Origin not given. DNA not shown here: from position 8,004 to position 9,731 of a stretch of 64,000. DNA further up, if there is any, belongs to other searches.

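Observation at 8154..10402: Divergent C-family-like heme-copper oxidase lacking the cross-link Tyr, with HxM in place of HxH, paired with a dihaem cytochrome c (candidate novel NO reductase)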

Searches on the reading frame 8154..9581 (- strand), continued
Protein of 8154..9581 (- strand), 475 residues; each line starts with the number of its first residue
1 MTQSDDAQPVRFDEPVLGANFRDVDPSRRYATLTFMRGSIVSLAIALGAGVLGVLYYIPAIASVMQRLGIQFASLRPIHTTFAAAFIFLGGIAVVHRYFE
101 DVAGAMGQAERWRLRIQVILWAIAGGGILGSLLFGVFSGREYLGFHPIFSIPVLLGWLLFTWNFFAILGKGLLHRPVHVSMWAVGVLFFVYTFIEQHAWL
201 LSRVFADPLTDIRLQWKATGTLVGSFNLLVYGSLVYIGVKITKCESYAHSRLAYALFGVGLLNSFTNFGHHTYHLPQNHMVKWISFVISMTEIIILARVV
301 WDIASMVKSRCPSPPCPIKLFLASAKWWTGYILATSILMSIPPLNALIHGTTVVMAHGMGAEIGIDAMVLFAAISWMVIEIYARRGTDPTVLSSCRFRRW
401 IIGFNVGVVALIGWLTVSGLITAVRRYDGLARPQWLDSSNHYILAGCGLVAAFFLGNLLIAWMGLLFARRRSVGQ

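Call 46: find_homologous_proteins(query=P0153, max_evalue=1e-10)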
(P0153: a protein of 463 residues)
Query P0153 (463 aa): 1694 proteins with E <= 1e-10 among 8000 candidates; the best 120 are listed.
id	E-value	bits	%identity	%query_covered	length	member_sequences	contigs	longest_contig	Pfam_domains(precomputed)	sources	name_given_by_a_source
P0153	0.0e+0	1041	100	100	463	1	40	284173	PF00115.26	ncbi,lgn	-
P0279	2.0e-241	820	77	100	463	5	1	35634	PF00115.26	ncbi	-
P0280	9.6e-234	795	75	100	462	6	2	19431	PF00115.26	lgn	-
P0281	5.4e-229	779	73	100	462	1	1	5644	PF00115.26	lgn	-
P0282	9.4e-226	769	72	96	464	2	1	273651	PF00115.26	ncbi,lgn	-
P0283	2.9e-223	760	73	99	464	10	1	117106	PF00115.26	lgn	-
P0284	1.3e-215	735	74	96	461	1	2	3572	PF00115.26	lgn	-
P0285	6.0e-215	733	70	98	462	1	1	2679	PF00115.26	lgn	-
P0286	1.5e-210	719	71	98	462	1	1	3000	PF00115.26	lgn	-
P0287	1.4e-209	715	69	96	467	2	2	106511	PF00115.26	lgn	-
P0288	5.4e-209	713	67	97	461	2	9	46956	PF00115.26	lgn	-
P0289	9.9e-208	709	66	100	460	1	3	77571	PF00115.26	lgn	-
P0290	4.4e-207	707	68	97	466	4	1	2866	PF00115.26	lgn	-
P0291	3.1e-206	704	71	95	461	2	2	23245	PF00115.26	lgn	-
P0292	7.0e-206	703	69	94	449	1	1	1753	PF00115.26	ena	-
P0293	8.0e-206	703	71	95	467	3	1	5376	PF00115.26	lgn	-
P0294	1.7e-204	699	70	97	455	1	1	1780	PF00115.26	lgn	-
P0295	3.6e-203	694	66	98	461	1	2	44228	PF00115.26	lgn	-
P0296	1.2e-200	686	69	94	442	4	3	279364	PF00115.26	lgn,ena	-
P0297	4.6e-200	684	67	97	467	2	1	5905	PF00115.26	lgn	-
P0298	7.2e-200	683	69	94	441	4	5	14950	PF00115.26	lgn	-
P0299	9.9e-200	683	70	94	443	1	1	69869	PF00115.26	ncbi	-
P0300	1.6e-199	682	70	94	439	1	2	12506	PF00115.26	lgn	-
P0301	2.0e-199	682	68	94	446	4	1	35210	PF00115.26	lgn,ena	-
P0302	2.5e-199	682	65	99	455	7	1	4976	PF00115.26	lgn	-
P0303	3.9e-199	681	69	94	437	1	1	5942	PF00115.26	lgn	-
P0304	6.4e-199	680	69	94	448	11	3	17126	PF00115.26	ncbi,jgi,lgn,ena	ncbi:MAG: cbb3-type cytochrome c oxidase subunit I [Flavobacteriaceae bacterium]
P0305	6.7e-199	680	69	94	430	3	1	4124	PF00115.26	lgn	-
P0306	8.1e-199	680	66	99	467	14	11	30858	PF00115.26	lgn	-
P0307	2.3e-198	678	65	99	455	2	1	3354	PF00115.26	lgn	-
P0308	5.6e-196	670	69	94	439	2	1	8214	PF00115.26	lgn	-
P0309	4.6e-195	667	66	96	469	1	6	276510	PF00115.26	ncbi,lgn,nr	ncbi:MAG: cbb3-type cytochrome c oxidase subunit I [Chitinophagaceae bacterium]|nr:cbb3-type cytochr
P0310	7.1e-195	667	66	94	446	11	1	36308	PF00115.26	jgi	jgi:nitric oxide reductase subunit B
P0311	1.3e-194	666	65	97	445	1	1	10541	PF00115.26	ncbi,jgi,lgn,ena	ncbi:MAG: cbb3-type cytochrome c oxidase subunit I [Flavobacteriaceae bacterium]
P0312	3.2e-194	665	63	98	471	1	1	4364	PF00115.26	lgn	-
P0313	1.1e-192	660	66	96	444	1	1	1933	PF00115.26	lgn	-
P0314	2.8e-192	658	61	97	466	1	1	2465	PF00115.26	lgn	-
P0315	3.7e-192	658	61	100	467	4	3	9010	PF00115.26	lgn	-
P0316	4.8e-192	658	67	94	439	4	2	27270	PF00115.26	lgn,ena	-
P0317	3.4e-191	655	61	100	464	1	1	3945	PF00115.26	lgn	-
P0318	9.8e-191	653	60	100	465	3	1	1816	PF00115.26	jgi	jgi:nitric oxide reductase subunit B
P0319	1.2e-190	653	60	100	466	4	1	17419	PF00115.26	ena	-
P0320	1.8e-190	652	61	100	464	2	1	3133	PF00115.26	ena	-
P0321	2.2e-190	652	62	97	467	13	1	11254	PF00115.26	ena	-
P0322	7.2e-190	650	63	94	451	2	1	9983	PF00115.26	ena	-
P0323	7.4e-190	650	61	98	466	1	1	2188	PF00115.26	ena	-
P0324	7.4e-190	650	61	97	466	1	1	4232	PF00115.26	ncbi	ncbi:MAG: cbb3-type cytochrome c oxidase subunit I [Ginsengibacter sp.]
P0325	2.7e-189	648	67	94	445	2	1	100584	PF00115.26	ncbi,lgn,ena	-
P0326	1.3e-188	646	66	90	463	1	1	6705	PF00115.26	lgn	-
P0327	8.2e-188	644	68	87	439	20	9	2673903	PF00115.26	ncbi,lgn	-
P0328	3.3e-187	642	60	99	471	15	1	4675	PF00115.26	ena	-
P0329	4.5e-186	638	61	98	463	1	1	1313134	PF00115.26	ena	-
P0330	6.4e-186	637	62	96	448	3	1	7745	PF00115.26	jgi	jgi:nitric oxide reductase subunit B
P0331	3.6e-185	635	66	94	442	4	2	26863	PF00115.26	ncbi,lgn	-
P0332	4.0e-185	635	59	99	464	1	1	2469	PF00115.26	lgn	-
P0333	8.4e-185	634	59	100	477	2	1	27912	PF00115.26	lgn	-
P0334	3.1e-184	632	63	94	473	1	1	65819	PF00115.26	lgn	-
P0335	4.2e-184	631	64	93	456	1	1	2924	PF00115.26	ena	-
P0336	6.0e-184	631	60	100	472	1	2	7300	PF00115.26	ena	-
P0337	1.4e-183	630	59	100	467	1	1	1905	PF00115.26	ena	-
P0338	1.6e-183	629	59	97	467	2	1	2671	PF00115.26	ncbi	-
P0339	2.1e-183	629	60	98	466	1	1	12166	PF00115.26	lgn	-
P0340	2.9e-183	629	62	93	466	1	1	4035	PF00115.26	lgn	-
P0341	3.2e-183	628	59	99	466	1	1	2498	PF00115.26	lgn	-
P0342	4.8e-183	628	60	98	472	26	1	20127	PF00115.26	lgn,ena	-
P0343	5.1e-183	628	60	100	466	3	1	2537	PF00115.26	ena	-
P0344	1.1e-182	627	58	99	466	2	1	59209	PF00115.26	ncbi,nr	ncbi:MAG: cbb3-type cytochrome c oxidase subunit I [Sphingobacteriales bacterium]|nr:cbb3-type cytoc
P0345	1.7e-182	626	60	96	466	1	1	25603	PF00115.26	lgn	-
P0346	1.7e-182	626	66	90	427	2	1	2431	PF00115.26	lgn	-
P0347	1.8e-182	626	58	99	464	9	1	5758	PF00115.26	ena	-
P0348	4.1e-182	625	58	100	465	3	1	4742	PF00115.26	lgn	-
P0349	4.6e-182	625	60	97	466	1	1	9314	PF00115.26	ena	-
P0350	9.0e-182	624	59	98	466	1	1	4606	PF00115.26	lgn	-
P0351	1.1e-181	623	61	93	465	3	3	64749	PF00115.26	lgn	-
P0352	1.1e-181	623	58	97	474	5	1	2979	PF00115.26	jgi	jgi:nitric oxide reductase subunit B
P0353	1.4e-181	623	57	99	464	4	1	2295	PF00115.26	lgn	-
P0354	1.7e-181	623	59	98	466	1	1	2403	PF00115.26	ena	-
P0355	1.9e-181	623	59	98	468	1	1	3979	PF00115.26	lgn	-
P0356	2.2e-181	622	58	98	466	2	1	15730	PF00115.26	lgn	-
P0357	2.3e-181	622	64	92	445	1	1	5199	PF00115.26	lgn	-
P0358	2.5e-181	622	63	97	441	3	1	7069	PF00115.26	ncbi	-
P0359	3.4e-181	622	61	92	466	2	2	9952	PF00115.26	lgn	-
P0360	3.6e-181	622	59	97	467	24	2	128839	PF00115.26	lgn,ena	-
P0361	3.7e-181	622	62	92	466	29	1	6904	PF00115.26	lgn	-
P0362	5.6e-181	621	57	99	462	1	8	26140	PF00115.26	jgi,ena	-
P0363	5.8e-181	621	58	99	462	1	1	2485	PF00115.26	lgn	-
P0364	7.1e-181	621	61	93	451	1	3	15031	PF00115.26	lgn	-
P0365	8.2e-181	620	58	99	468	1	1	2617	PF00115.26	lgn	-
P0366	8.3e-181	620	60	95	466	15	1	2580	PF00115.26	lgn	-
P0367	8.5e-181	620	57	100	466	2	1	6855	PF00115.26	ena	-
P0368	8.8e-181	620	60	96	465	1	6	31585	PF00115.26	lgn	-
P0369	1.0e-180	620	60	93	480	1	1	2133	PF00115.26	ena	-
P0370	1.5e-180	620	58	95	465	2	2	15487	PF00115.26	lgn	-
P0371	1.7e-180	619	61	95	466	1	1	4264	PF00115.26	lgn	-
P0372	1.8e-180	619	59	97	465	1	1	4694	PF00115.26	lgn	-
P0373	1.9e-180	619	59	98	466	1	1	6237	PF00115.26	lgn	-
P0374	2.2e-180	619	56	99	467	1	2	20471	PF00115.26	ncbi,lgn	-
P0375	2.3e-180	619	57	100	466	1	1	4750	PF00115.26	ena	-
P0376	2.4e-180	619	58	100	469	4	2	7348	PF00115.26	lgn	-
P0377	2.4e-180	619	63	94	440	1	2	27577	PF00115.26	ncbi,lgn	-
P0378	2.4e-180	619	59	97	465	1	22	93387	PF00115.26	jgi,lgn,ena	-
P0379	2.5e-180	619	59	97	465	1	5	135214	PF00115.26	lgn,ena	-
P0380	2.9e-180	619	61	92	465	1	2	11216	PF00115.26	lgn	-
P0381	3.0e-180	619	59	97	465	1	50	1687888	PF00115.26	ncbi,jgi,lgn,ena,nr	ncbi:MAG: hypothetical protein BGO53_11500 [Sphingobacteriales bacterium 39-19]|nr:MAG: hypothetical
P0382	3.1e-180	619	59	97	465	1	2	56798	PF00115.26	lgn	-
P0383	3.6e-180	618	58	97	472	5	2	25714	PF00115.26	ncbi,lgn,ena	-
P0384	4.0e-180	618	62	94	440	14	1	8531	PF00115.26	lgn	-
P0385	4.2e-180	618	61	95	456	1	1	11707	PF00115.26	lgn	-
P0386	4.4e-180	618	58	99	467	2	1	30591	PF00115.26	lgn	-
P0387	4.6e-180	618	59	97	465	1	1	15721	PF00115.26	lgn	-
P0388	5.4e-180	618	59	98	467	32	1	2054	PF00115.26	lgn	-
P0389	5.6e-180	618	57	98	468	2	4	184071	PF00115.26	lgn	-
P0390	6.8e-180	617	56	99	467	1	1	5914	PF00115.26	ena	-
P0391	7.5e-180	617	56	99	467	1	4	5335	PF00115.26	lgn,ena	-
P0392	8.1e-180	617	58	99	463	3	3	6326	PF00115.26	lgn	-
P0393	1.1e-179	617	59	98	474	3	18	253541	PF00115.26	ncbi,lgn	-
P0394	1.1e-179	617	59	97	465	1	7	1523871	PF00115.26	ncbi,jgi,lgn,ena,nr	ncbi:MAG: hypothetical protein ABS68_10980 [Niastella sp. SCN 39-18]|nr:cbb3-type cytochrome c oxida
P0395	1.2e-179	617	56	99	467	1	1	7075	PF00115.26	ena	-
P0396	1.4e-179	616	59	98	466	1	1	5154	PF00115.26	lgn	-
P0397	1.6e-179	616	57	98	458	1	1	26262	PF00115.26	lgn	-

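Call 49: search_solved_structures(query=A2, max_evalue=10, show_alignments=3)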
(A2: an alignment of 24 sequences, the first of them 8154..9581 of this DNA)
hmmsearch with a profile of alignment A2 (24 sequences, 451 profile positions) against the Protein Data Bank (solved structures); distinct sequences matched with E-value up to 10: 8.
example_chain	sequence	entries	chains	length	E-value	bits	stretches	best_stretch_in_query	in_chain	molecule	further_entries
4xyd_A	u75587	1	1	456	6.1e-27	97.7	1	7-433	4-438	Nitric-oxide reductase subunit B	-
3o0r_B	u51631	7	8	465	1.4e-20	76.7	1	8-431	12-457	Nitric oxide reductase subunit B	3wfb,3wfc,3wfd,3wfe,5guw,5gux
3ayf_A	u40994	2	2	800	1.3e-17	67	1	7-440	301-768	Nitric oxide reductase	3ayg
9g6b_A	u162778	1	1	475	6.5e-17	64.6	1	9-444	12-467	cytochrome-c oxidase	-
3mk7_A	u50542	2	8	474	1e-15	60.7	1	8-439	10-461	Cytochrome c oxidase, cbb3-type, subunit N | Cbb3-type cytochrome c oxidase subunit CcoN1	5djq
8smr_E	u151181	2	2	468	2.2e-15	59.6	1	10-436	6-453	cytochrome-c oxidase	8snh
6xkw_n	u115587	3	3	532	8.8e-13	51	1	19-401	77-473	Cytochrome c oxidase, Cbb3-type, subunit I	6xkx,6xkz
7wyu_G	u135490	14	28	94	0.47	12.4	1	382-449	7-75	FXYD domain-containing ion transport regulator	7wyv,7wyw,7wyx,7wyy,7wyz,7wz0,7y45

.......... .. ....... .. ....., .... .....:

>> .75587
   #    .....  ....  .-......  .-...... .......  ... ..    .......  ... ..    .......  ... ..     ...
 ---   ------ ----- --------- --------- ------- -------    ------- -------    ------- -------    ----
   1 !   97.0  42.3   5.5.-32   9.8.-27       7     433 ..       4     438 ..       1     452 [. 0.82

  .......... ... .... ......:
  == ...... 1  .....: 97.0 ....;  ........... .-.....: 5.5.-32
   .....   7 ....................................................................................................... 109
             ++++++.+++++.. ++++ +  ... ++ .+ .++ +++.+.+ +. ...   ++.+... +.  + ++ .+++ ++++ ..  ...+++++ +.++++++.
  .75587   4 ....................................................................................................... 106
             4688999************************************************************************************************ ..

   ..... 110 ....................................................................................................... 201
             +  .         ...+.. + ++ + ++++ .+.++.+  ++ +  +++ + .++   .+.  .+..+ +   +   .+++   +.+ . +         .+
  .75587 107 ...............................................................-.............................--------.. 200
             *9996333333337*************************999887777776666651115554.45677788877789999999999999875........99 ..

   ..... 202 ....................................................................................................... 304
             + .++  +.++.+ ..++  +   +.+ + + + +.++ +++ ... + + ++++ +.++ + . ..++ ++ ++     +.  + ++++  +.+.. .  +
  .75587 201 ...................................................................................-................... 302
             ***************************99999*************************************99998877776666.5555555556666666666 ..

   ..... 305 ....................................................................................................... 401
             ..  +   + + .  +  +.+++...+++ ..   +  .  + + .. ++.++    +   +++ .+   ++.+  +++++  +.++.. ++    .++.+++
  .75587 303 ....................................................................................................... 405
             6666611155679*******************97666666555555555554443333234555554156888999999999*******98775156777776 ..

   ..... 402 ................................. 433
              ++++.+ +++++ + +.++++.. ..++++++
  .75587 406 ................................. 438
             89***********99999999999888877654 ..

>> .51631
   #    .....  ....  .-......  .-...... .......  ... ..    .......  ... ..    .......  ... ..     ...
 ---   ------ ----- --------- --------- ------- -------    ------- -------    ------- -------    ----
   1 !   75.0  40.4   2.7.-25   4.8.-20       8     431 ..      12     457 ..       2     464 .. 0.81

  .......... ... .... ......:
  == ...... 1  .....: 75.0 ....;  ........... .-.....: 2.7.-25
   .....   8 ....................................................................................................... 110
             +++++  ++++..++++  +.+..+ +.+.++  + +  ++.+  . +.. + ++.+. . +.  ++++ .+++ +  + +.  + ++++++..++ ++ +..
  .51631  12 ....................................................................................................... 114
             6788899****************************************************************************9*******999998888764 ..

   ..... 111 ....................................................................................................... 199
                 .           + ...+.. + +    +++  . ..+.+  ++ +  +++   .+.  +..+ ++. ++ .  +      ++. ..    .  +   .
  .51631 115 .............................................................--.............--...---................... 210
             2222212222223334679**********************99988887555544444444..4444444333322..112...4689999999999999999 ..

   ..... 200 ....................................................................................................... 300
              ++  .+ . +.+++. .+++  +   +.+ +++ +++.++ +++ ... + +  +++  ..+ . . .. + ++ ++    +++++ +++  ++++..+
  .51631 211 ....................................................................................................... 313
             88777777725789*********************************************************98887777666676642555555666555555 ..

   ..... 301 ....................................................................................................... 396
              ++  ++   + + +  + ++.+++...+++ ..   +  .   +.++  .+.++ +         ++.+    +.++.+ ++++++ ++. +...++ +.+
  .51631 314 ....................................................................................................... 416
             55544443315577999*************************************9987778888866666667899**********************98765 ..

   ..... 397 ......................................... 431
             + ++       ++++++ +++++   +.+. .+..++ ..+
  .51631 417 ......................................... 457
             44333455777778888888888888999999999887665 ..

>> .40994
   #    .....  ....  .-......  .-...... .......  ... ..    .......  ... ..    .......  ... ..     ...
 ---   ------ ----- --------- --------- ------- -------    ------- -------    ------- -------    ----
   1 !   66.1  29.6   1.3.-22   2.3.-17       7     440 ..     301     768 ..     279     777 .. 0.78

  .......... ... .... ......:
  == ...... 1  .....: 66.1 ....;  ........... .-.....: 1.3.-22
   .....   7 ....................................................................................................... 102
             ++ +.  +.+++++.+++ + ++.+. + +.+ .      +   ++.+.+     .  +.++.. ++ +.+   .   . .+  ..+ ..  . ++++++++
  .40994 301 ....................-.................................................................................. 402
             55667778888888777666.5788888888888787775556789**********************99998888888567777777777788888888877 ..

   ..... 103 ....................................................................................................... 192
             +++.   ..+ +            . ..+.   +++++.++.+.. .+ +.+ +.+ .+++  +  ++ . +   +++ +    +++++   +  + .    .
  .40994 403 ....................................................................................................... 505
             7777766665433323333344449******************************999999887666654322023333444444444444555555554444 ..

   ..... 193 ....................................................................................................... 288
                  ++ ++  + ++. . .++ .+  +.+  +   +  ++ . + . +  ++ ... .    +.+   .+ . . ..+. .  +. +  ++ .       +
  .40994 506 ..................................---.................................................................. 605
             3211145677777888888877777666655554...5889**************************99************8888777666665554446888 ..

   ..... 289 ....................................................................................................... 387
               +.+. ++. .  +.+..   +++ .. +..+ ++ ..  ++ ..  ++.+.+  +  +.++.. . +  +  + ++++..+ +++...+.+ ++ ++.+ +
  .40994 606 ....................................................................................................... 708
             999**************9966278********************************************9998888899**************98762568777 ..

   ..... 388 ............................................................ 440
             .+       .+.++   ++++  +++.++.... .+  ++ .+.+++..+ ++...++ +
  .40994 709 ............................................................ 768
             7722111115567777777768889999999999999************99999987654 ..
